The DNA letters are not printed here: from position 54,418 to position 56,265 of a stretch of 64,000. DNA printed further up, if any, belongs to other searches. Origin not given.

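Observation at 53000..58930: Low-GC island holding a coupled methyltransferase / novel ParA-like ATPase / Na+:solute symporter operon and a convergent B12-radical SAM enzyme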

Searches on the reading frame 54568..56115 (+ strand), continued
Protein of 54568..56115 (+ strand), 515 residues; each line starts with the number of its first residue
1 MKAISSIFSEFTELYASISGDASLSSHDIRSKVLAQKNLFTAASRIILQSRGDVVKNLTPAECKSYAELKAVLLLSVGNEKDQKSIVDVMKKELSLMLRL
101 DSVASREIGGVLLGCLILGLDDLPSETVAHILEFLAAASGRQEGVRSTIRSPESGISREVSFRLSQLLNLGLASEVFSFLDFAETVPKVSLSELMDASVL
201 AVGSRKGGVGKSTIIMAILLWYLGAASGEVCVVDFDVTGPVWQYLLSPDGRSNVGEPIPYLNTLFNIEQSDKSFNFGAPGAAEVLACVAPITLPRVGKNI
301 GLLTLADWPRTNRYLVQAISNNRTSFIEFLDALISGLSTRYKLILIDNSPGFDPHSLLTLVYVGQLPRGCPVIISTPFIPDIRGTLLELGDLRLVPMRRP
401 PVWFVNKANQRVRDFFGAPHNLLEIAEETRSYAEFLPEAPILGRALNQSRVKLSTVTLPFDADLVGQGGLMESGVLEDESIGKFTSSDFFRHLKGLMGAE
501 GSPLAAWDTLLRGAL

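Call 84: search_protein_families(library=pfam, proteins=[L010:5884-6813:+, L008:87-1238:+, L010:74-1042:+, L010:1070-1798:+, L011:4073-5134:-, L011:3351-3974:-, L011:1-606:+, L006:415-735:+, L001:882-1799:+, L005:20087-21443:+], max_evalue=0.01)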
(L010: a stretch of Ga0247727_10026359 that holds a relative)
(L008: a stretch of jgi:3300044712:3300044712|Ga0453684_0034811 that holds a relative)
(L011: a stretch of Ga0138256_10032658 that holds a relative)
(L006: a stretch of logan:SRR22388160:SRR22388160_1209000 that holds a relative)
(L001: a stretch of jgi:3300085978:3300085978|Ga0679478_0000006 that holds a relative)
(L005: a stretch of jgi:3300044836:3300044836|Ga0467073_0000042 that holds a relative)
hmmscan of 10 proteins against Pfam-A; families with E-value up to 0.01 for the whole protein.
L010:5884-6813:+ (309 aa): 1 family
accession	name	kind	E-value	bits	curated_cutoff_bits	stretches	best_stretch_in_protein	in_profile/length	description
PF13560.12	HTH_31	-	1.8e-06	28.6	27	1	34-88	6-62/64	Helix-turn-helix domain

L008:87-1238:+ (383 aa): 0 families

L010:74-1042:+ (322 aa): 1 family
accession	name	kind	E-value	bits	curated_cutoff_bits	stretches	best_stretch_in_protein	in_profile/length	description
PF00676.26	E1_dh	-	2.7e-08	33.6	22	1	58-133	62-136/300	Dehydrogenase E1 component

L010:1070-1798:+ (242 aa): 0 families

L011:4073-5134:- (353 aa): 1 family
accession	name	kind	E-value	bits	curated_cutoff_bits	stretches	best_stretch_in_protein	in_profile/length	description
PF00348.22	polyprenyl_synt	-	2.4e-19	70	27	1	62-239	14-194/251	Polyprenyl synthetase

L011:3351-3974:- (207 aa): 1 family
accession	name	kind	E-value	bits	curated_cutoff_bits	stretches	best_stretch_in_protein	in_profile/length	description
PF01066.26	CDP-OH_P_transf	-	2.4e-12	48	22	1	43-189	6-145/152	CDP-alcohol phosphatidyltransferase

L011:1-606:+ (201 aa): 0 families

L006:415-735:+ (106 aa): 0 families

L001:882-1799:+ (305 aa): 0 families

L005:20087-21443:+ (452 aa): 0 families

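Call 89: search_protein_families(library=padloc, proteins=[L007:4117-5064:+, L007:5061-5810:+, L007:5829-6560:+, L007:6547-7611:+, L001:14087-15037:-, L013:9023-9838:+, L010:5884-6813:+, L007:1191-2750:+, L003:10001-11518:+, L014:9692-11248:+], max_evalue=0.01)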
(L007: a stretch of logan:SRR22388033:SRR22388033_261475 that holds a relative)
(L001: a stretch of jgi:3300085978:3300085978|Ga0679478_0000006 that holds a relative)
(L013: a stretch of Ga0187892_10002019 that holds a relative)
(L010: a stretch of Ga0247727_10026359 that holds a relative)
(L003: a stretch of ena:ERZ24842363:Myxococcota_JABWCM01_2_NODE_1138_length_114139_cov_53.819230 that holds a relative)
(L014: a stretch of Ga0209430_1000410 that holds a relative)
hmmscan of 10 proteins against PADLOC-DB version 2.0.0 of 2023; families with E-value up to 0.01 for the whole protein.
L007:4117-5064:+ (315 aa): 0 families

L007:5061-5810:+ (249 aa): 0 families

L007:5829-6560:+ (243 aa): 1 family
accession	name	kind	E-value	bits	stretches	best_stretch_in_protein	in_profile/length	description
PDLC04134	mad2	-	2.5e-05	21.3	1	49-153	295-403/492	mads_2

L007:6547-7611:+ (354 aa): 0 families

L001:14087-15037:- (316 aa): 5 families
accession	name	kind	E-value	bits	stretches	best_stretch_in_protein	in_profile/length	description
PDLC02926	HTH_VI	-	9.5e-07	27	1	26-77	2-53/92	-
PDLC04142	capH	-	0.00057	18.9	1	24-93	5-71/103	capH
PDLC03947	RmrA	-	0.0012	15.7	1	28-77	14-63/383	-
PDLC03944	RmrA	-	0.0017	15.5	1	27-78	8-59/384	-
PDLC03953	RmrA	-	0.0061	13.8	1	27-78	7-58/373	-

L013:9023-9838:+ (271 aa): 5 families
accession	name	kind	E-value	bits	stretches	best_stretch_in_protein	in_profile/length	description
PDLC01438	Csa3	-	5e-06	24.8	1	115-209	146-223/305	"CAS-I,CAS-II,CAS-III,CAS-IV,CAS-V,CAS-VI; associated_signaling"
PDLC01720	Csa3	-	2.6e-05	22.8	1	118-214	26-110/118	Csa3_1_CAS-I-II-III-IV-V-VI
PDLC01870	CARF3--CARF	-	0.00028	18.8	1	122-183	141-202/228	-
PDLC01862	CARF3--CARF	-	0.0013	16.2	1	139-183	183-227/233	-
PDLC01866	CARF3--CARF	-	0.0024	15.9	1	115-182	137-203/207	-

L010:5884-6813:+ (309 aa): 1 family
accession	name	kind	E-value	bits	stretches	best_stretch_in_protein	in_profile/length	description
PDLC03947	RmrA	-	0.0055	13.6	1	26-85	8-68/383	-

L007:1191-2750:+ (519 aa): 1 family
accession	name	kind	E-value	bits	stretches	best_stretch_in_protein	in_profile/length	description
PDLC04559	PDC-M28B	-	0.00018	18.7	1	203-257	129-181/438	-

L003:10001-11518:+ (505 aa): 0 families

L014:9692-11248:+ (518 aa): 1 family
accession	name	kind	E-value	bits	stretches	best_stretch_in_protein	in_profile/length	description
PDLC04559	PDC-M28B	-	0.0093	13.1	0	199-364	122-285/438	-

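Call 100: search_dna_similar(query=window:54568-56115:+, collection=plasmids, mode=protein, max_rows=8, max_evalue=0.00001)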
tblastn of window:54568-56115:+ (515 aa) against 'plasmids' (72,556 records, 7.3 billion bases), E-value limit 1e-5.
No match.

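Call 101: search_dna_similar(query=L007:5061-5810:+, collection=plasmids, mode=protein, max_rows=8, max_evalue=0.01)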
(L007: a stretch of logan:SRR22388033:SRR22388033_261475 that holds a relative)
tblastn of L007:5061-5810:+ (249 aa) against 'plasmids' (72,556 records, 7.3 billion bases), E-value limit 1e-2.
No match.

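Call 110: search_solved_structures(query=L007:5829-6560:+, max_evalue=0.01)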
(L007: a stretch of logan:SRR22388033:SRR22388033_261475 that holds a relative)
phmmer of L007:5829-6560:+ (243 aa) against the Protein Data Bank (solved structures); distinct sequences matched with E-value up to 0.01: 15.
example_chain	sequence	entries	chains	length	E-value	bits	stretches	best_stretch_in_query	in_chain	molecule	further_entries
6uk5_A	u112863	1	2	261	6.4e-08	35.3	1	48-144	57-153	CalS10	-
3bxo_A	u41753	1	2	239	2.2e-07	33.5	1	10-143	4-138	N,N-dimethyltransferase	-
6m83_A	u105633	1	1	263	5.8e-07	32.2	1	47-143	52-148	dTDP-3-amino-3,6-dideoxy-alpha-D-glucopyranose N,N-dimethyltransferase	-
3pfg_A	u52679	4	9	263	1.5e-06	30.8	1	47-143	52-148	N-methyltransferase | dTDP-3-amino-3,6-dideoxy-alpha-D-glucopyranose N,N-dimethyltransferase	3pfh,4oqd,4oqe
6m82_A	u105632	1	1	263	1.5e-06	30.8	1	47-143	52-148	dTDP-3-amino-3,6-dideoxy-alpha-D-glucopyranose N,N-dimethyltransferase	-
6m81_A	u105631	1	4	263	1.6e-06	30.8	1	47-143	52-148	dTDP-3-amino-3,6-dideoxy-alpha-D-glucopyranose N,N-dimethyltransferase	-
3px3_A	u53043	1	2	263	3.9e-06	29.4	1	47-143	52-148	N-methyltransferase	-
3px2_A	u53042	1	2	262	4.3e-06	29.3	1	47-143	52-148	N-methyltransferase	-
5jdz_A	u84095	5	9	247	1.1e-05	28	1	38-151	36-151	Methyl transferase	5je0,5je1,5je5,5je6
5je3_A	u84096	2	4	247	1.1e-05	27.9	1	38-151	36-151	Methyl transferase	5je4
5jdy_A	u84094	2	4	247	1.1e-05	27.9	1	38-151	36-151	Methyl transferase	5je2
2gs9_A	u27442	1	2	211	0.00013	24.5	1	33-100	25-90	Hypothetical protein TT1324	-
5bsz_A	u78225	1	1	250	0.00033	23.1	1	33-140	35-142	N-methyltransferase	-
8rdl_A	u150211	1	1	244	0.00059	22.3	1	15-150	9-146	ToxA protein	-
9rfr_A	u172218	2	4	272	0.0065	18.9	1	34-83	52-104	Ubiquinone biosynthesis O-methyltransferase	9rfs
